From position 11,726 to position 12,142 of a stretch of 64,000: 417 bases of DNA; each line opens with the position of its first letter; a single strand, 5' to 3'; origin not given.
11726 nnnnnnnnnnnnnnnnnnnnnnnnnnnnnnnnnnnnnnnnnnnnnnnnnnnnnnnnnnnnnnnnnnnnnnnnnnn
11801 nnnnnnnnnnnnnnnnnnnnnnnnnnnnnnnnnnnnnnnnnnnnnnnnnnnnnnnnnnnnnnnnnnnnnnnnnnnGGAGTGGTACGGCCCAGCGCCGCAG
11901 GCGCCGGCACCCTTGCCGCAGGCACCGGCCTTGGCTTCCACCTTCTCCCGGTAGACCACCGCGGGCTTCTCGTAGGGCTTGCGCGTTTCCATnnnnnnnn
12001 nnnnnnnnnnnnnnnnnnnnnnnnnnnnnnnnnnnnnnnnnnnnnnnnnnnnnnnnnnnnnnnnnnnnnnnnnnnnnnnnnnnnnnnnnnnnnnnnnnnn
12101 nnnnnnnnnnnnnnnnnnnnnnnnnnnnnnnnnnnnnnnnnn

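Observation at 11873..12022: Unlisted 49-aa ORF with an 18-residue Gly/Ala/Cys-only C-terminus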

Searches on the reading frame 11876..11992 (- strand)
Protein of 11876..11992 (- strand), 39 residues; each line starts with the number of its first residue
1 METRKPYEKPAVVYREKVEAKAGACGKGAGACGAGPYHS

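Call 24: find_related_loci(query=A2, collection=metagenome_contigs, flank=6000)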
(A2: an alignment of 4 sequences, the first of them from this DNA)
Query A2 (39 aa) in metagenome_contigs; peptide patterns used: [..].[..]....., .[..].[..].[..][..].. (x = any residue, [..] = any of these).
508 stretches matched a pattern; 114 encode a relative of the query (tblastn E <= 1e-3); the best 80 are kept; 80 distinct loci.
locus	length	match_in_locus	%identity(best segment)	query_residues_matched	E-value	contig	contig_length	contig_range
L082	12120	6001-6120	80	1-39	4e-16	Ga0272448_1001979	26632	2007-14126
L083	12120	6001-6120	83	1-39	6e-16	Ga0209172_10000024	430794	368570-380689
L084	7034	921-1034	58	2-39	1e-12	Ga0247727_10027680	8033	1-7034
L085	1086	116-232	62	1-39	2e-12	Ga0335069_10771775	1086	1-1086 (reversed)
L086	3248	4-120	62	1-39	2e-12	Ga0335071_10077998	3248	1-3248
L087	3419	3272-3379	58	4-39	9e-12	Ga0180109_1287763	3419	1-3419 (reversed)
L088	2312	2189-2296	58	4-39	3e-11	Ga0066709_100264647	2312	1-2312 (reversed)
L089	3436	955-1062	58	4-39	3e-11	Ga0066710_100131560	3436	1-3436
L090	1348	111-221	57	4-39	4e-10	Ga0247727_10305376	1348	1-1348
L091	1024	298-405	47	4-39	6e-10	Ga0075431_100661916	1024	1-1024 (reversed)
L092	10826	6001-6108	61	4-32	8e-10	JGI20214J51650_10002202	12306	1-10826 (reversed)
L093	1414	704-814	57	4-39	8e-10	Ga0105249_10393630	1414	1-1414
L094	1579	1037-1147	57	4-39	7e-10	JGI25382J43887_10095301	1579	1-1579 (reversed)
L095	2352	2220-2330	57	4-39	1e-9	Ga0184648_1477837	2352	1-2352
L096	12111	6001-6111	57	4-39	1e-9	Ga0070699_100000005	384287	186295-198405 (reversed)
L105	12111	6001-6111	54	4-39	5e-9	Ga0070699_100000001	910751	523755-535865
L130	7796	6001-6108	44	4-39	2e-7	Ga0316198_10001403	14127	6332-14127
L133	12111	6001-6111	51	4-39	3e-7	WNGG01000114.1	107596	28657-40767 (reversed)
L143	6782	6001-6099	52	3-34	2e-6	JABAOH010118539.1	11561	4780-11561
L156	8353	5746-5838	48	4-34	8e-6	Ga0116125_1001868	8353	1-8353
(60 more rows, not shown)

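Call 31: search_protein_families(library=pfam, proteins=[L105:150-2945:+, L105:3032-3532:+, L105:3557-4387:+, L105:4391-5977:+, L105:6420-7904:+, L105:8077-11142:+, L105:10947-11855:+], max_evalue=0.001)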
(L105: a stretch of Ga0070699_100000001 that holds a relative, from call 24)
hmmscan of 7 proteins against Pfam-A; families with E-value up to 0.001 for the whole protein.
L105:150-2945:+ (931 aa): 3 families
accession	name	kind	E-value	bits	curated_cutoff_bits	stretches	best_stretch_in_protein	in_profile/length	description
PF13517.12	FG-GAP_3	-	4.2e-52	175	26.9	9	748-808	1-61/61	FG-GAP-like repeat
PF01839.29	FG-GAP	-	1.5e-24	85.8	22.1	1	791-819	3-37/37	FG-GAP repeat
PF16743.10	PliI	-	0.00011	22.3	27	0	745-768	63-86/123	Periplasmic lysozyme inhibitor of I-type lysozyme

L105:3032-3532:+ (166 aa): 0 families

L105:3557-4387:+ (276 aa): 0 families

L105:4391-5977:+ (528 aa): 0 families

L105:6420-7904:+ (494 aa): 0 families

L105:8077-11142:+ (1021 aa): 10 families
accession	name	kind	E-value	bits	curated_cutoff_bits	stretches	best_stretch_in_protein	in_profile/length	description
PF01564.23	Spermine_synth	-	1.3e-11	44.9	22.9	1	525-676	9-159/186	Spermine/spermidine synthase domain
PF07719.23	TPR_2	-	4.5e-10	39.3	27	0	862-892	4-34/34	Tetratricopeptide repeat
PF13432.12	TPR_16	-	1.1e-08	35.8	32.7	2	844-893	16-65/65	Tetratricopeptide repeat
PF13414.12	TPR_11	-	3.9e-08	33.3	26.8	0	872-904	7-39/42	TPR repeat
PF00515.34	TPR_1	-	9.5e-08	32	27.8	0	861-892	3-34/34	Tetratricopeptide repeat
PF14559.12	TPR_19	-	6.9e-06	26.7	25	1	846-894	12-60/68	Tetratricopeptide repeat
PF13181.12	TPR_8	-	4.2e-05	23.8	25.7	0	861-892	3-34/34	Tetratricopeptide repeat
PF13431.12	TPR_17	-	8.6e-05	23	24.4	0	850-879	4-33/34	Tetratricopeptide repeat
PF13371.12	TPR_9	-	0.00016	22.1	35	0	873-926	9-62/73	Tetratricopeptide repeat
PF13428.12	TPR_14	-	0.00057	20.8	23.5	0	860-901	2-43/44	Tetratricopeptide repeat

L105:10947-11855:+ (302 aa): 4 families
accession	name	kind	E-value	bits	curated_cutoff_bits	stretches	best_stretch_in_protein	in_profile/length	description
PF14622.11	Ribonucleas_3_3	-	1.7e-32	112.7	35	1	88-216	2-126/128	Ribonuclease-III-like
PF00636.31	Ribonuclease_3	-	1.7e-23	83.7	27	1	112-202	1-102/102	Ribonuclease III domain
PF00035.32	dsrm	-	8.2e-16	58.8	23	1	232-297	1-65/66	Double-stranded RNA binding motif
PF22935.1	RM44_endonuclase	-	9.5e-05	22.9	27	1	78-197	10-139/139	Large ribosomal subunit protein mL44, endonuclease domain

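Call 32: search_protein_families(library=ncbifam, proteins=[L105:3032-3532:+, L105:3557-4387:+, L105:4391-5977:+, L105:6420-7904:+], max_evalue=1)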
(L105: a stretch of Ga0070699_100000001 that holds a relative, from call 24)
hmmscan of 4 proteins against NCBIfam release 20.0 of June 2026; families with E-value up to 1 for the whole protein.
L105:3032-3532:+ (166 aa): 0 families

L105:3557-4387:+ (276 aa): 0 families

L105:4391-5977:+ (528 aa): 1 family
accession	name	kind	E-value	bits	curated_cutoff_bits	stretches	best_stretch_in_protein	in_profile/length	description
NF003146.0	PRK04081.1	equivalog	0.14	11.6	194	1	93-144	102-151/207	hypothetical protein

L105:6420-7904:+ (494 aa): 0 families

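Call 76: list_cluster_members(proteins=[window:11876-11992:-, window:11876-12022:-, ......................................, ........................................, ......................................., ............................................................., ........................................])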
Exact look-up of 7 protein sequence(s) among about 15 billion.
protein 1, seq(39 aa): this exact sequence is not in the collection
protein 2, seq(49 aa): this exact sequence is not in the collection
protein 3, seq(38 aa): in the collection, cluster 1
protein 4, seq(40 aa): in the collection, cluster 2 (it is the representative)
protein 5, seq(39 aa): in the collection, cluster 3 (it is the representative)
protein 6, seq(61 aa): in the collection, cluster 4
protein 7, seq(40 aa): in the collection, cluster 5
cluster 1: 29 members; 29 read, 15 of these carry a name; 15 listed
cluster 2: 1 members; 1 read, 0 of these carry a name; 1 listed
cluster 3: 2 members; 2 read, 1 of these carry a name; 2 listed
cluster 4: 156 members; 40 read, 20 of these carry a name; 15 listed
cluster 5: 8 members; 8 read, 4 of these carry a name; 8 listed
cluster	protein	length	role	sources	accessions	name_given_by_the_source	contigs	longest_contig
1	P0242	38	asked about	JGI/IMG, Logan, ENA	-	hypothetical protein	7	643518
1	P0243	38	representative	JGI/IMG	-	-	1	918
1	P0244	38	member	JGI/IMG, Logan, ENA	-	hypothetical protein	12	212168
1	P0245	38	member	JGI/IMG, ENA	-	hypothetical protein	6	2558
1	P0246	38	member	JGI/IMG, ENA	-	hypothetical protein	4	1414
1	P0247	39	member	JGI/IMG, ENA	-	hypothetical protein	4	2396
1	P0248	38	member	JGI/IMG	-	hypothetical protein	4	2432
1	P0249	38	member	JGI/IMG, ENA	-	hypothetical protein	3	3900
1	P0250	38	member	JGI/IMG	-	hypothetical protein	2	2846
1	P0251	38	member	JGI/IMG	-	hypothetical protein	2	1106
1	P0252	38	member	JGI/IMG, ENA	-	hypothetical protein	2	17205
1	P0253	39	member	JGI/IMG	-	hypothetical protein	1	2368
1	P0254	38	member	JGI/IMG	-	hypothetical protein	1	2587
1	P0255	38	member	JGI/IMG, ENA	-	hypothetical protein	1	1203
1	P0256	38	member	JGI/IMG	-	hypothetical protein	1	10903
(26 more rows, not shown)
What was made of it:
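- Relatives are called as 'hypothetical protein' in public collections, in clusters of 29, 156 and 8 members (call 76).
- Tried and rejected: An exact look-up (call 76) showed relatives are present as 'hypothetical protein', so I withdrew that idea.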

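Call 84: find_encoding_contigs(protein=P0242, flank=10000, max_places=4)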
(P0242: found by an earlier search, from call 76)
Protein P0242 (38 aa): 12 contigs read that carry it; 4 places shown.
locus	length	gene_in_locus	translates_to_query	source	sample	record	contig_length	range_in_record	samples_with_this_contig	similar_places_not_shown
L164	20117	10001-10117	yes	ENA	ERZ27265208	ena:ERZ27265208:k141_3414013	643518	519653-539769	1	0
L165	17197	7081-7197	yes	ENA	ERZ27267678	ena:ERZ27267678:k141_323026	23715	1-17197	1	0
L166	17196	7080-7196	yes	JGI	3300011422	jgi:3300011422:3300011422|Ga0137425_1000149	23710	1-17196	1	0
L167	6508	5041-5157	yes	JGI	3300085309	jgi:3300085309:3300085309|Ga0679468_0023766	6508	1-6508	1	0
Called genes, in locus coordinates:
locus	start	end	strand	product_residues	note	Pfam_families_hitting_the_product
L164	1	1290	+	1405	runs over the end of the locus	PF08126:Propeptide_C25, PF01364:Peptidase_C25, PF00041:fn3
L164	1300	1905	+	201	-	PF07638:Sigma70_ECF (weak), PF04542:Sigma70_r2, PF08281:Sigma70_r4_2, PF04545:Sigma70_r4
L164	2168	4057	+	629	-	PF02412:TSP_3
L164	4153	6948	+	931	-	PF01839:FG-GAP (faint), PF13517:FG-GAP_3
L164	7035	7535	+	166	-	-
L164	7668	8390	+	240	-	-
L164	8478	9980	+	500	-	-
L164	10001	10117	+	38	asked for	-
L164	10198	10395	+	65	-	-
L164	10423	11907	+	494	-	-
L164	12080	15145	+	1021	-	PF01564:Spermine_synth, PF07719:TPR_2 (faint), PF00515:TPR_1 (faint), PF13414:TPR_11 (faint), PF13432:TPR_16 (weak), PF14559:TPR_19 (weak)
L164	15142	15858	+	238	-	PF14622:Ribonucleas_3_3, PF00636:Ribonuclease_3, PF00035:dsrm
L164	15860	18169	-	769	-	PF07719:TPR_2 (faint), PF13181:TPR_8 (faint), PF00515:TPR_1 (faint), PF13424:TPR_12 (faint), PF13432:TPR_16 (faint), PF14559:TPR_19 (weak)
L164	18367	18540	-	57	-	PF09397:FtsK_gamma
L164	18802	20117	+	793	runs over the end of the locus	PF24681:Kelch_KLHDC2_KLHL20_DRC7, PF24981:Beta-prop_ATRN-LZTR1, PF24681:Kelch_KLHDC2_KLHL20_DRC7, PF24981:Beta-prop_ATRN-LZTR1, PF13415:Beta-prop_FBX42, PF24681:Kelch_KLHDC2_KLHL20_DRC7, PF24981:Beta-prop_ATRN-LZTR1, PF11617:Cu-binding_MopE, +4 more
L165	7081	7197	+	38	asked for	-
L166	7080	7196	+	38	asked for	-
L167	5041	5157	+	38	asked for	-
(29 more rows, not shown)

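Call 86: list_cluster_members(proteins=[L164:1300-1905:+])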
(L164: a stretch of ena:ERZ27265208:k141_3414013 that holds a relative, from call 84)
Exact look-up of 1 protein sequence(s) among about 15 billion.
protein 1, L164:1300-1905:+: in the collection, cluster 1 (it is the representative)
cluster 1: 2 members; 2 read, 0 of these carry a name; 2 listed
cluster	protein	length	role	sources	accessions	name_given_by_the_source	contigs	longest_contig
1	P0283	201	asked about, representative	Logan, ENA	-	-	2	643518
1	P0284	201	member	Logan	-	-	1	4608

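Call 87: find_encoding_contigs(protein=P0283, flank=10000, max_places=1)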
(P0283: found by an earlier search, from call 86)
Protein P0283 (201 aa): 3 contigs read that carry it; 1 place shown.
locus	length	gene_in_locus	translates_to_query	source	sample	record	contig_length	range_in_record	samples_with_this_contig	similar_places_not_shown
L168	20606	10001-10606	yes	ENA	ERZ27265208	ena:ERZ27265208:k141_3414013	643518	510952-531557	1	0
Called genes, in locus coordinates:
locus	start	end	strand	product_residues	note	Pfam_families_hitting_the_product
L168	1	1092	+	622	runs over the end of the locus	PF01663:Phosphodiest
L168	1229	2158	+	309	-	PF27840:ScmC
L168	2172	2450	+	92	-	PF05402:PqqD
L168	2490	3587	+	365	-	PF04055:Radical_SAM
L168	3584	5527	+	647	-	PF00884:Sulfatase, PF01663:Phosphodiest, PF07719:TPR_2 (faint), PF13181:TPR_8 (faint)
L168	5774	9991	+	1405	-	PF08126:Propeptide_C25, PF01364:Peptidase_C25, PF00041:fn3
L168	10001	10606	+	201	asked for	PF07638:Sigma70_ECF (weak), PF04542:Sigma70_r2, PF08281:Sigma70_r4_2, PF04545:Sigma70_r4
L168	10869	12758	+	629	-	PF02412:TSP_3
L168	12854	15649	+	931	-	PF01839:FG-GAP (faint), PF13517:FG-GAP_3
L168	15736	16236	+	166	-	-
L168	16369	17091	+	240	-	-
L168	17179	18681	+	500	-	-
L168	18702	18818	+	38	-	-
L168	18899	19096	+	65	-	-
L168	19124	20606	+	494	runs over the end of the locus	-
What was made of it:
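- In L168 the gene after the rSAM is a sulfatase-family protein, not the peptide (call 87). In L168 the rSAM gene overlaps the start of a sulfatase/phosphodiesterase-family gene, and the peptide is 15 kb away (call 87).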

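Call 91: search_protein_families(library=pfam, proteins=[L133:2156-3952:-, L133:3967-5652:+, L133:6124-6720:+, L133:7344-8528:+, L133:8525-9019:+, L156:1050-4358:-, L156:4509-5387:-, L156:6519-7931:-, L130:4881-5912:+, L143:4085-5944:-], max_evalue=0.001)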
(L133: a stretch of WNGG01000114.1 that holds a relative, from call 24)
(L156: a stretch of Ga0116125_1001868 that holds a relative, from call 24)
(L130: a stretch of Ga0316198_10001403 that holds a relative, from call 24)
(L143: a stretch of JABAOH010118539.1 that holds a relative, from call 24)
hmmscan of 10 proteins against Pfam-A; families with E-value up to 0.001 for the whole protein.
L133:2156-3952:- (598 aa): 4 families
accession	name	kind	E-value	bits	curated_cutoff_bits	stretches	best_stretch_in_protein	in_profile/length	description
PF02627.25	CMD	-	2e-19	69.8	23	2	48-99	12-63/84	Carboxymuconolactone decarboxylase family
PF04542.20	Sigma70_r2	-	4.8e-13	49.1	24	1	424-489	1-68/71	Sigma-70 region 2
PF08281.18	Sigma70_r4_2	-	1.6e-12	47.3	25.7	1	529-581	2-54/54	Sigma-70, region 4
PF07638.17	Sigma70_ECF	-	0.00052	20.4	21.1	0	486-583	99-181/185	ECF sigma factor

L133:3967-5652:+ (561 aa): 1 family
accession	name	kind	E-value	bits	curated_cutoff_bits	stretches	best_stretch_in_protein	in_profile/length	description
PF08450.18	SGL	-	1.3e-37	130.2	26.3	1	285-544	1-243/246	SMP-30/Gluconolactonase/LRE-like region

L133:6124-6720:+ (198 aa): 3 families
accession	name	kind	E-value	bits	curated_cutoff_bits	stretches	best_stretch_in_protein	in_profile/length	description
PF00583.31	Acetyltransf_1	-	1.4e-10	41.9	20.7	1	92-185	31-116/116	Acetyltransferase (GNAT) family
PF13508.13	Acetyltransf_7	-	1.2e-08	35.7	27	1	101-186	8-83/84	Acetyltransferase (GNAT) domain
PF13673.13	Acetyltransf_10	-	1.5e-07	31.9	23.6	1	94-194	28-116/128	Acetyltransferase (GNAT) domain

L133:7344-8528:+ (394 aa): 6 families
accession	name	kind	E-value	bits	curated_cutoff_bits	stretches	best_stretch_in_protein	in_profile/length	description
PF12796.13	Ank_2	-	8.7e-41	138.8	27.3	3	233-323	1-88/90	Ankyrin repeats (3 copies)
PF00023.36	Ank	-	2.3e-32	109.6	21.1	3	262-293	2-33/33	Ankyrin repeat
PF13637.12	Ank_4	-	8.2e-25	86.8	22.7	2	269-303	4-38/50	Ankyrin repeats (many copies)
PF13606.12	Ank_3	-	3.2e-21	73.3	22.3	1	330-357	2-29/30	Ankyrin repeat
PF13857.12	Ank_5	-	4.4e-16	59.2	27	2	281-322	1-43/56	Ankyrin repeats (many copies)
PF24521.3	Ank_KRIT1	-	3.9e-08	33.6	80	1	265-374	21-129/149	KRIT1 ankyrin-repeats domain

L133:8525-9019:+ (164 aa): 3 families
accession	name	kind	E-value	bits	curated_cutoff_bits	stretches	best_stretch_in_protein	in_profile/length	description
PF00583.31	Acetyltransf_1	-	1.1e-12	48.7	20.7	1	41-140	34-116/116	Acetyltransferase (GNAT) family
PF13508.13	Acetyltransf_7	-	8.7e-08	32.9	27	1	46-140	7-82/84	Acetyltransferase (GNAT) domain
PF13673.13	Acetyltransf_10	-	1.1e-06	29.1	23.6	1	81-156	52-123/128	Acetyltransferase (GNAT) domain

L156:1050-4358:- (1102 aa): 3 families
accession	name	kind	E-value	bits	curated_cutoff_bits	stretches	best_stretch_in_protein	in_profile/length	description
PF15902.12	Sortilin-Vps10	-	5.6e-32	111.5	33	5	163-288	3-115/446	Sortilin, neurotensin receptor 3,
PF02012.26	BNR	-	2.6e-09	36.1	27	0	215-226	1-12/12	BNR/Asp-box repeat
PF13088.12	BNR_2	-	4.9e-07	29.8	31.4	0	164-333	85-249/277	BNR repeat-like domain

L156:4509-5387:- (292 aa): 1 family
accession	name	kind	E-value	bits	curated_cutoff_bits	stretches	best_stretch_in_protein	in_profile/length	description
PF03976.20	PPK2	-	3.6e-70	236.5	22.3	1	33-264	3-222/229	Polyphosphate kinase 2 (PPK2)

L156:6519-7931:- (470 aa): 3 families
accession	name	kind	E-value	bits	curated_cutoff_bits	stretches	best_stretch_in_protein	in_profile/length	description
PF00581.25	Rhodanese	-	1.1e-30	106.5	22.2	2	361-456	2-102/102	Rhodanese-like domain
PF00753.33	Lactamase_B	-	1.3e-13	51.8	22.7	1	9-181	2-196/196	Metallo-beta-lactamase superfamily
PF13483.12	Lactamase_B_3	-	0.00093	19.6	24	0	11-85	5-58/160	Beta-lactamase superfamily domain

L130:4881-5912:+ (343 aa): 1 family
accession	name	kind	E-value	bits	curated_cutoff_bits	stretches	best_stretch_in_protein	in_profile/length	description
PF14907.12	NTP_transf_5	-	2e-22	80.4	31.2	1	79-269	60-248/249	Uncharacterised nucleotidyltransferase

L143:4085-5944:- (619 aa): 4 families
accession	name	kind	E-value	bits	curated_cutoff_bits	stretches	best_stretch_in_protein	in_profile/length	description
PF01544.23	CorA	-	5.7e-56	190.4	27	2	510-615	190-292/292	CorA-like Mg2+ transporter protein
PF00924.24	MS_channel_2nd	-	2.6e-17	63.1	20.2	1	114-179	2-67/68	Mechanosensitive ion channel, beta-domain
PF21082.3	MS_channel_3rd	-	3.2e-13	50.3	21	1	189-270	3-88/88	Mechanosensitive ion channel MscS, C-terminal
PF21088.3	MS_channel_1st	-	1.5e-07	31.7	23.1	1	73-112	3-42/42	Mechanosensitive ion channel, transmembrane helices 2/3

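Call 93: search_protein_families(library=pfam, proteins=[L130:540-1298:+, L130:1096-1806:+, L130:1868-2539:+, L130:2561-3265:+, L130:3367-3816:-, L130:4074-4571:+, L130:4881-5912:+, L130:6139-6462:+, L130:6634-6924:-, L130:7508-7795:-], max_evalue=0.01)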
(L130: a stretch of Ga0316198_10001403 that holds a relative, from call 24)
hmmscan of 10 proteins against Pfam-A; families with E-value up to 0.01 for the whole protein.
L130:540-1298:+ (252 aa): 0 families

L130:1096-1806:+ (236 aa): 0 families

L130:1868-2539:+ (223 aa): 0 families

L130:2561-3265:+ (234 aa): 0 families

L130:3367-3816:- (149 aa): 0 families

L130:4074-4571:+ (165 aa): 1 family
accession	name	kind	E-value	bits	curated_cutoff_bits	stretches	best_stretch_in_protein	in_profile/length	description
PF00263.26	Secretin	-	1e-13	51.7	27.5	1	25-120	30-123/169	Bacterial type II and III secretion system protein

L130:4881-5912:+ (343 aa): 1 family
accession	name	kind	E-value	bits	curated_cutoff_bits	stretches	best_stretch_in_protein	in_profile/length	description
PF14907.12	NTP_transf_5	-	2e-22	80.4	31.2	1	79-269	60-248/249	Uncharacterised nucleotidyltransferase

L130:6139-6462:+ (107 aa): 0 families

L130:6634-6924:- (96 aa): 0 families

L130:7508-7795:- (95 aa): 0 families
